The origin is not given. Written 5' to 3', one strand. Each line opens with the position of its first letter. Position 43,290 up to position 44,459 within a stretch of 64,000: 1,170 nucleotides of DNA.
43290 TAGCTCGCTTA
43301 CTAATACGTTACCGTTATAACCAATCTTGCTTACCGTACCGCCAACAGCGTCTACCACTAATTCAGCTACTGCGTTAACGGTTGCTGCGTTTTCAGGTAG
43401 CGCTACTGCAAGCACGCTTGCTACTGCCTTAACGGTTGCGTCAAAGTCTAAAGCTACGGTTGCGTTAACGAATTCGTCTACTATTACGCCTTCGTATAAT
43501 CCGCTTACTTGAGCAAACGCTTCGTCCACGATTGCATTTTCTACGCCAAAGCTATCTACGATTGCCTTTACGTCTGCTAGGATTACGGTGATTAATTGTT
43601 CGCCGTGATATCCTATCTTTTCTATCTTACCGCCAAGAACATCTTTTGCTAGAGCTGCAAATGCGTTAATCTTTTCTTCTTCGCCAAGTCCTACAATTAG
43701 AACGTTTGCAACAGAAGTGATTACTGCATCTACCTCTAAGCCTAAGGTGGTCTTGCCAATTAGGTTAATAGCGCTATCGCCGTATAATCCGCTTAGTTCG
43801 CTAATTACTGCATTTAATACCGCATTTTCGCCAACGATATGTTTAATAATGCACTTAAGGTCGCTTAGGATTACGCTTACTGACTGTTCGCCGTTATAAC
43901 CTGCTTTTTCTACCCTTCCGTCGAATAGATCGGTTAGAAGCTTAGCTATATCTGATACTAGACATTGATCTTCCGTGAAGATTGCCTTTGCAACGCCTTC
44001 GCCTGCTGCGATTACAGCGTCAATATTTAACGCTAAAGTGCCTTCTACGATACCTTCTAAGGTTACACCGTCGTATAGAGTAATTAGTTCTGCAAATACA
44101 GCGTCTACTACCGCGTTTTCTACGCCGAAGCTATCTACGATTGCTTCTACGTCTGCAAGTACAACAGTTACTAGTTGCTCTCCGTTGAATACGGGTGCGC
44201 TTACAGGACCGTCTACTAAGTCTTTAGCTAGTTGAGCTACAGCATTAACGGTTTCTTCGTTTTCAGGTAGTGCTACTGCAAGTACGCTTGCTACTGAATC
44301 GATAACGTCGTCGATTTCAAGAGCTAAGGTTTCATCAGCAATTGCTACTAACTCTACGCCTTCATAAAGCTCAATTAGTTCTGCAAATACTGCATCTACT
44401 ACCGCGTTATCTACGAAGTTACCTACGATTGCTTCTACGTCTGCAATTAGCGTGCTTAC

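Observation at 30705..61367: One uninterrupted 30.66-kb ORF encodes a 10,220-aa acidic, membrane-anchored repeat protein of unrecognised family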

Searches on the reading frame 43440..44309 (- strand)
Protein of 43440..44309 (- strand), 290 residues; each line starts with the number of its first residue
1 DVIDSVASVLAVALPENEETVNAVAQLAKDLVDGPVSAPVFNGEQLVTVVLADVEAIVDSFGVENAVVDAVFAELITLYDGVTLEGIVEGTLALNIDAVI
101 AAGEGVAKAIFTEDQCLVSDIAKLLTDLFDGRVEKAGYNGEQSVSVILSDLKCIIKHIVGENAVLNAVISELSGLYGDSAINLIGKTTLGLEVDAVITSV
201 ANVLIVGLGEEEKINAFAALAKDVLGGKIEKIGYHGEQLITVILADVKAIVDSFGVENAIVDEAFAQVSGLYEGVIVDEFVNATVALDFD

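Call 27: search_protein_families(library=ncbifam, proteins=[window:43440-44309:-], max_evalue=0.1)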
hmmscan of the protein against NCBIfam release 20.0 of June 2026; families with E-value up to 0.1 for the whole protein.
window:43440-44309:- (290 aa): 2 families
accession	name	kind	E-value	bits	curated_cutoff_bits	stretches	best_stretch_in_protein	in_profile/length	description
NF041699.1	Shig_StxB_1d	exception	0.0006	19.8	199.5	0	218-261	18-61/89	Shiga toxin Stx1d subunit B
NF041701.1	Shig_StxB_2o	equivalog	0.003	17.7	204.5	0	216-247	14-45/87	Shiga toxin Stx2o subunit B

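Call 39: predict_structure(alignment_id=A1)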
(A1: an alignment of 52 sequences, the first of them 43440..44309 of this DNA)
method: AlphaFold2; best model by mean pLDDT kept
length: 290 residues; sequences in the alignment: 52
mean_pLDDT: 91.6   pTM: 0.70
mean pLDDT of the five models: 91.6, 70.5, 63.6, 60.4, 58.9
residues with pLDDT >= 90: 216; 70-90: 74; 50-70: 0; < 50: 0
segments of 3 or more residues with pLDDT < 50: none
pLDDT, mean of each block of 10 residues (from residue 1): 94 94 96 92 96 94 86 96 95 94 95 94 93 86 92 92 92 91 89 94 95 94 89 85 91 85 91 90 84
secondary structure, 60 per line:
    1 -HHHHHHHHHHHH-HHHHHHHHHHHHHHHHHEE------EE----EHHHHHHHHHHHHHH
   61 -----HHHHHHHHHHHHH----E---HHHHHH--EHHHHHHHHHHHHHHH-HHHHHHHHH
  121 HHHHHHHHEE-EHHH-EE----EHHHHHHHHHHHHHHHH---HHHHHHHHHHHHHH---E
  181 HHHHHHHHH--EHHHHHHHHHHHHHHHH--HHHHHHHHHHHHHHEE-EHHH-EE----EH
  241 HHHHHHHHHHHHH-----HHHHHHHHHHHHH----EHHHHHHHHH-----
elements in order: H2-13 H15-31 H47-60 H66-78 H87-92 H96-110 H112-128 H144-159 H163-176 H181-189 H193-208 H211-224 H240-253 H259-271 H277-285

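Call 41: fold_search(model_id=the predicted structure, library=pdb)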
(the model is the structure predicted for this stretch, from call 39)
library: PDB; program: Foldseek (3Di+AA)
matches with E <= 10: 41; with E <= 0.001: 0
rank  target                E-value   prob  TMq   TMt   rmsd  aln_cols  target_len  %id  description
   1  1wnw_B                2.1e+00  0.05  0.09  0.12  28.8       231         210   10  D136N mutant of Heme Oxygenase from Corynebacterium diphtheriae (HmuO) (released 2004-11-09)
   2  7upp_B                2.3e+00  0.09  0.15  0.14  18.0       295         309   14  Crystal structure of designed heterotrimeric assembly DHT03_2arm_A21/B21/C long (released 2022-12-14)
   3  8erw_A                2.7e+00  0.06  0.14  0.15  18.0       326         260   15  Precisely patterned nanofibers made from extendable protein multiplexes (released 2023-08-23)
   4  7upp_A                2.9e+00  0.08  0.15  0.15  17.4       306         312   11  Crystal structure of designed heterotrimeric assembly DHT03_2arm_A21/B21/C long (released 2022-12-14)
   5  8v2d_J                3.5e+00  0.09  0.22  0.20  16.5       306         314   16  Computational Designed Nanocage O43_129 (released 2024-03-13)
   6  6tug_A                4.1e+00  0.04  0.15  0.12  22.3       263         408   12  Enterococcus italicus Csm6 bound to cyclic hexa-2'-fluoro-hexa-dAMP (released 2020-02-26)
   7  9hqb_D                4.1e+00  0.04  0.14  0.14  27.6       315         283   13  1-Epi-Cubenol Synthase from Nonomuraea coxensis (NcECS) in complex with 2,3-DHFPP (released 2025-12-24)
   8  6cm4                  4.9e+00  0.02  0.10  0.07  24.9       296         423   12  Structure of the D2 Dopamine Receptor Bound to the Atypical Antipsychotic Drug Risperidone (released 2018-03-14)
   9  5cwp                  5.1e+00  0.03  0.11  0.14  21.1       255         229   11  Crystal structure of de novo designed helical repeat protein DHR79 (released 2015-12-16)
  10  6xss_A                5.9e+00  0.03  0.13  0.13  22.6       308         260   11  CryoEM structure of designed helical fusion protein C4_nat_HFuse-7900 (released 2020-12-23)
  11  7kwe_A                5.9e+00  0.02  0.12  0.10  30.3       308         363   11  Crystal structure of the catalytic domain of human PDE3A bound to DNMDP (released 2021-06-16)
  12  6z1p_AP               6.2e+00  0.03  0.15  0.13  21.8       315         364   10  Structure of the mitochondrial ribosome from Tetrahymena thermophila (released 2020-06-24)
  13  1iw1_A                6.5e+00  0.02  0.09  0.12  29.7       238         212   11  Crystal structure of a heme oxygenase (HmuO) from Corynebacterium diphtheriae complexed with heme in the ferrous state (released 2003-04-04)
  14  1wnx_B                6.5e+00  0.02  0.09  0.12  29.1       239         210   11  D136E mutant of Heme Oxygenase from Corynebacterium diphtheriae (HmuO) (released 2004-11-09)
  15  4j7y                  6.8e+00  0.04  0.11  0.19  18.7       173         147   11  Human LTC4 synthase in complex with product analogs - implications for enzyme catalysis (released 2014-01-01)
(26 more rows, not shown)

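Call 84: fold_search(model_id=the predicted structure, library=viral)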
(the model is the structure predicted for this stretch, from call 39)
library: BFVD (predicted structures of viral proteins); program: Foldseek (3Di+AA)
matches with E <= 10: 19; with E <= 0.001: 0
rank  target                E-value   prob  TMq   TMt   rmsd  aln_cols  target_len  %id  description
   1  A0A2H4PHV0            2.0e+00  0.04  0.14  0.11  39.2       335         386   10  (no name in the UniProt tables at hand)
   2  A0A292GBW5            2.2e+00  0.10  0.11  0.10  13.8       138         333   10  (no name in the UniProt tables at hand)
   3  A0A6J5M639            4.3e+00  0.05  0.18  0.12  22.8       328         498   10  Uncharacterized protein (Fragment) [uncultured Caudovirales phage]
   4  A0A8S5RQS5            4.9e+00  0.02  0.14  0.09  27.3       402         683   11  (no name in the UniProt tables at hand)
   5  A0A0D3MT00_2          5.2e+00  0.02  0.12  0.05  21.9       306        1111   11  Tail tape measure protein [Lactococcus phage WRP3]
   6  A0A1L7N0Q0            5.2e+00  0.01  0.10  0.04  38.4       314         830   12  Putative SbcC-ATPase [Ralstonia phage RP12]
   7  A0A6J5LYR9            5.9e+00  0.03  0.15  0.08  19.8       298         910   14  LT_GEWL domain containing protein [uncultured Caudovirales phage]
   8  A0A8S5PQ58            5.9e+00  0.01  0.09  0.05  27.0       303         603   12  Uncharacterized protein [Myoviridae sp. ctwwN25]
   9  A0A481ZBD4            6.2e+00  0.02  0.14  0.14  21.2       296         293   13  Uncharacterized protein [Pithovirus LCPAC304]
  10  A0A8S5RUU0            7.5e+00  0.04  0.16  0.12  16.5       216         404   11  PknB [Siphoviridae sp. ctHip2]
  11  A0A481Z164            7.5e+00  0.02  0.14  0.09  17.2       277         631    8  Uncharacterized protein [Mimivirus LCMiAC02]
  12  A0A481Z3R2            8.2e+00  0.02  0.15  0.09  24.9       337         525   11  DEAD/SNF2-like helicase [Pithovirus LCPAC101]
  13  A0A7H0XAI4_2          8.2e+00  0.01  0.12  0.05  28.2       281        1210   11  (no name in the UniProt tables at hand)
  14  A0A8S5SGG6            8.6e+00  0.02  0.10  0.16  14.2       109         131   14  Terminase small subunit [Siphoviridae sp. ctXfh4]
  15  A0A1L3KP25            8.6e+00  0.02  0.15  0.13  23.0       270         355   14  Uncharacterized protein [Hubei odonate virus 15]
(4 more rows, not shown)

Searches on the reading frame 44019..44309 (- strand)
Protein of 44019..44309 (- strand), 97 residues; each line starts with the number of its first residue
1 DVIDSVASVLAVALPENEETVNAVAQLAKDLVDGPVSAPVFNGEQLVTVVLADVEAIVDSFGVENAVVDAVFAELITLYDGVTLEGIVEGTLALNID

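Call 26: search_solved_structures(query=A2, max_evalue=1)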
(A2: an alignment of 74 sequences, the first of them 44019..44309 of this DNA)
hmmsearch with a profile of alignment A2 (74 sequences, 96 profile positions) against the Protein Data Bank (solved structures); distinct sequences matched with E-value up to 1: 6.
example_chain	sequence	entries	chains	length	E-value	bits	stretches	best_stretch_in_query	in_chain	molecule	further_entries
9r1o_A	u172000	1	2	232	0.017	19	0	13-81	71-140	sc-apCC-6-DPH-NR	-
1zak_A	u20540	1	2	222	0.1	16.5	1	42-82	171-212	ADENYLATE KINASE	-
8w6e_A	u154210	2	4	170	0.1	16.5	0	8-33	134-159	HBC599 in complex with wFAP1.1 | wFAP1.1 structure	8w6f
2rci_A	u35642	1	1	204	0.3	15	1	30-64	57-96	Type-2Ba cytolytic delta-endotoxin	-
4tql_A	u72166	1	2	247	0.31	15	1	47-93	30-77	Three helix bundle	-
1g5z_A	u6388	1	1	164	0.67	13.9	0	9-63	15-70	OUTER SURFACE PROTEIN C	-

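Call 42: search_protein_representatives(alignment_id=A2)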
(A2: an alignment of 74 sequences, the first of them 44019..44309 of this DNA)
Query: 74 sequences, 96 profile positions. Proteins with E-value up to 0.001 (for the whole library): 64; up to 1e-10: 46; up to 1e-30: 20. The best 64 are listed.
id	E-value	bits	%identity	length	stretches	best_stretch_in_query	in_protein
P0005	0.0e+00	1380.6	-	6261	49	1-92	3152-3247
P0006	1.5e-266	878.3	-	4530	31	1-92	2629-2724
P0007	1.3e-110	378.5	-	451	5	1-95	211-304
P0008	1.9e-102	352.3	-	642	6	1-96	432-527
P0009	1.1e-92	320.9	-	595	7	1-95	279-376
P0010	5.6e-83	289.8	-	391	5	2-96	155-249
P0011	6.8e-71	251.1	-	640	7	2-96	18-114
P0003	1.9e-68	243.3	-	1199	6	3-92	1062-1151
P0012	8.3e-67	238.0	-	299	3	1-96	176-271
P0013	8.8e-62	221.9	-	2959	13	1-82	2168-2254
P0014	1.6e-59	214.7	-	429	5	1-96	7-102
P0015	1.4e-49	182.8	-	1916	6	2-94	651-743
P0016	2.1e-45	169.4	-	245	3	2-96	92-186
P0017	3.6e-40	152.6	-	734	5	1-94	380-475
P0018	7.7e-39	148.4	-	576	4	2-96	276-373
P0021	1.1e-32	128.7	-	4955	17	2-69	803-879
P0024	2.1e-29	118.2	-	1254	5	2-82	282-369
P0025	2.7e-29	117.8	-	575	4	12-96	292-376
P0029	1.1e-24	103.0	-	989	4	4-96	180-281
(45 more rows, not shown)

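Call 49: list_cluster_members(proteins=[P0005, P0006, P0013, P0021, P0015, P0068, P0024, P0029])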
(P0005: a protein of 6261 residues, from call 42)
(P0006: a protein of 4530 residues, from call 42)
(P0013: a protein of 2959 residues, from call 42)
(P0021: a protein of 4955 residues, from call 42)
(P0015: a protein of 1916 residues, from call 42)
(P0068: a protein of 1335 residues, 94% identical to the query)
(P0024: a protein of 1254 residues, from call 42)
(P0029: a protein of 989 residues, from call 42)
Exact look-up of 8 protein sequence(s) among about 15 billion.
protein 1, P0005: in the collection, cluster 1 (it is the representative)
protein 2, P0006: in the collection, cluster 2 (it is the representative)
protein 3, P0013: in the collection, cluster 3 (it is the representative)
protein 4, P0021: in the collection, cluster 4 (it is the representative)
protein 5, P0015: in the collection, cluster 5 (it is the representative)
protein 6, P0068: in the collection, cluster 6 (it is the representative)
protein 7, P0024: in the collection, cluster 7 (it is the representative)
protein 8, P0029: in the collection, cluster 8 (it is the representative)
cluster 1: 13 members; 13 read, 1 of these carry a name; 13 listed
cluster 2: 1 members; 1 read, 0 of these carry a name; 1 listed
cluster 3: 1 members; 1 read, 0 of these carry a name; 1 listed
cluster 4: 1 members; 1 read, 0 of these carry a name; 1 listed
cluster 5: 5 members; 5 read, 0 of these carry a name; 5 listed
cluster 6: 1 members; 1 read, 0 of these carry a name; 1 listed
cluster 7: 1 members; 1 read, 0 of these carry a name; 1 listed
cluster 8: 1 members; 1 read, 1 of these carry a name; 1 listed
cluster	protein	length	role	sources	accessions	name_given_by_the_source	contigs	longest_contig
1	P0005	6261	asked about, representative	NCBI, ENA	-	-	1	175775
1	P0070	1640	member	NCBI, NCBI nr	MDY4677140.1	MAG: hypothetical protein SO373_08355 [Candidatus Borkfalkiaceae bacterium] | hypothetical protein [Christensenellaceae bacterium]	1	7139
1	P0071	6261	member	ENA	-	-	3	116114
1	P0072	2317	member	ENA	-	-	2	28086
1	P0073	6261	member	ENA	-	-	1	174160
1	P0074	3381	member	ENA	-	-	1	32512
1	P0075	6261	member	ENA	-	-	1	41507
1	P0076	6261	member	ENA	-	-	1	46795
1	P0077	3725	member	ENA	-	-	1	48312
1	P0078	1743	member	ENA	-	-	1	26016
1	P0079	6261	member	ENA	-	-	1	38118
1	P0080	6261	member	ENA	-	-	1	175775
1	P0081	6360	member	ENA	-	-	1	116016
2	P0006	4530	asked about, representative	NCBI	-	-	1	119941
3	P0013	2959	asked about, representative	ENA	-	-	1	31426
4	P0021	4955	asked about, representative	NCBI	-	-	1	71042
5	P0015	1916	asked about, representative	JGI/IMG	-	-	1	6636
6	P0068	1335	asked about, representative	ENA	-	-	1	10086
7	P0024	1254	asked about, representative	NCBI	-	-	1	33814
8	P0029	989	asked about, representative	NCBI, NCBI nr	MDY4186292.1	MAG: hypothetical protein SOX77_00350, partial [Candidatus Borkfalkiaceae bacterium] | hypothetical protein [Christensenellaceae bacterium]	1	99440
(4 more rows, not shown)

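Call 50: find_encoding_contigs(protein=P0005, flank=10000, max_places=3)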
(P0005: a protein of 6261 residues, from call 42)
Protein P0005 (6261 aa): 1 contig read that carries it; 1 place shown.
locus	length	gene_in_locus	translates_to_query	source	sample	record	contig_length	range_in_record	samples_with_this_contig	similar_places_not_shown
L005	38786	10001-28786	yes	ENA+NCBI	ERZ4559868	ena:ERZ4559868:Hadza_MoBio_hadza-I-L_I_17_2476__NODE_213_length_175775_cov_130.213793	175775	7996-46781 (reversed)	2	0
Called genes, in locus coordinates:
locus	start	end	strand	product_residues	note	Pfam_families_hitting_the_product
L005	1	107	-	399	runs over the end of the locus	PF13173:AAA_14, PF13635:DUF4143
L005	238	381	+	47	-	-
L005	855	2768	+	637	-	PF02518:HATPase_c, PF00204:DNA_gyraseB, PF01751:Toprim, PF00986:DNA_gyraseB_C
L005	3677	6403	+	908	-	PF00521:DNA_topoisoIV, PF03989:DNA_gyraseA_C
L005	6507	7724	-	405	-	PF13173:AAA_14, PF13635:DUF4143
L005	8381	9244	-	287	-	PF00781:DAGK_cat, PF19279:YegS_C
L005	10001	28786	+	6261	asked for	PF20859:RHA1_ro05818_N (faint), PF01698:SAM_LFY (faint), PF22922:GAF_NLP (faint)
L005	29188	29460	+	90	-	PF01250:Ribosomal_S6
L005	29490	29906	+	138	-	PF00436:SSB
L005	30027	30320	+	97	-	PF01084:Ribosomal_S18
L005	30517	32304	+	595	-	PF20586:DUF6788, PF13173:AAA_14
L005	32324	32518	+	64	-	-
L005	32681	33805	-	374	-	PF13306:LRR_5, PF13855:LRR_8 (faint), PF13306:LRR_5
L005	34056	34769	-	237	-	-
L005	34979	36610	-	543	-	PF00749:tRNA-synt_1c, PF03950:tRNA-synt_1c_C, PF20974:tRNA-synt_1c_C2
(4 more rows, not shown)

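Call 65: search_protein_families(library=pfam, proteins=[P0021, P0013, P0015], max_evalue=0.01)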
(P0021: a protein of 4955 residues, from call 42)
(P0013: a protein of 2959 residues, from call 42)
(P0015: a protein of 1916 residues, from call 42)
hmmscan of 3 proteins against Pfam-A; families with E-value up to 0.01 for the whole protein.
P0021 (4955 aa): 1 family
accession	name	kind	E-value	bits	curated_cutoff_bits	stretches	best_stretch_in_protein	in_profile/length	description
PF02154.20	FliM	-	0.0078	16.6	27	0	1108-1175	65-131/192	Flagellar motor switch protein FliM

P0013 (2959 aa): 0 families

P0015 (1916 aa): 0 families

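Call 93: list_cluster_members(proteins=[P0007, P0008, P0009, P0010, P0011, P0012, P0014, P0017, P0025, P0087])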
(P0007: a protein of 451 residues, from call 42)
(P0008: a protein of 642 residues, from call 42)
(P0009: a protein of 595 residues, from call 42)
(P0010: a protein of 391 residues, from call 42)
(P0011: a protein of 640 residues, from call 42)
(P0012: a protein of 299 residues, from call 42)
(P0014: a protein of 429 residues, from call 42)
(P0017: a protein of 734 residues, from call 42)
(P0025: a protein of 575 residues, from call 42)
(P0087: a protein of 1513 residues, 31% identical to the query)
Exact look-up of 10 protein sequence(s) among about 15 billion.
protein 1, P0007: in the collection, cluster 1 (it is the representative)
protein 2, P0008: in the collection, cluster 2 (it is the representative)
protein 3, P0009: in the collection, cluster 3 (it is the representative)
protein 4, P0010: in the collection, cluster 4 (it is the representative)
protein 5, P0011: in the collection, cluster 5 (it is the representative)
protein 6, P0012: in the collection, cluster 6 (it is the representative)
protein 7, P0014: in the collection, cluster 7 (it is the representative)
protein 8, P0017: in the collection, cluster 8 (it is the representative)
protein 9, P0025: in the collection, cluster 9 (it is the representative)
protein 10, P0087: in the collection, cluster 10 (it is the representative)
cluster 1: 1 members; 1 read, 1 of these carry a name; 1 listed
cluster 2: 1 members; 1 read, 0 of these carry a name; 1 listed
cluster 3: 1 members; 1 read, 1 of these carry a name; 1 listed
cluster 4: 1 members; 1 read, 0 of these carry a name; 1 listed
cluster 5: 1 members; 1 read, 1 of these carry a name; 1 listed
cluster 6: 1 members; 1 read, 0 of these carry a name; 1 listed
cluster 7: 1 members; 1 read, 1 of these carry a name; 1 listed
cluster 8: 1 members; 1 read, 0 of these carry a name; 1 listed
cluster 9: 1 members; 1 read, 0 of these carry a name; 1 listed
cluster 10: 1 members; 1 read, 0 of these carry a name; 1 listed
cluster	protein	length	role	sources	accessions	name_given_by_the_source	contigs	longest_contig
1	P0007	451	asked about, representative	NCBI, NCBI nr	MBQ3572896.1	MAG: hypothetical protein IJA15_08715, partial [Clostridia bacterium] | hypothetical protein [Clostridia bacterium]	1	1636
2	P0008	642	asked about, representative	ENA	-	-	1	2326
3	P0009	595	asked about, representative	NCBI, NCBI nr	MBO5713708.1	MAG: hypothetical protein J6R88_05900, partial [Clostridia bacterium] | hypothetical protein [Clostridia bacterium]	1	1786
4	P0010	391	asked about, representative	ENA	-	-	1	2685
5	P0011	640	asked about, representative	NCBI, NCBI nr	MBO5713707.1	MAG: hypothetical protein J6R88_05895, partial [Clostridia bacterium] | hypothetical protein [Clostridia bacterium]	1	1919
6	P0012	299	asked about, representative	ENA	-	-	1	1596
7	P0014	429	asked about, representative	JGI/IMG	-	hypothetical protein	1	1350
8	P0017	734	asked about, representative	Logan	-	-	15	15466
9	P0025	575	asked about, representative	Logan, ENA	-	-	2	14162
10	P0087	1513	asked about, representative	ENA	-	-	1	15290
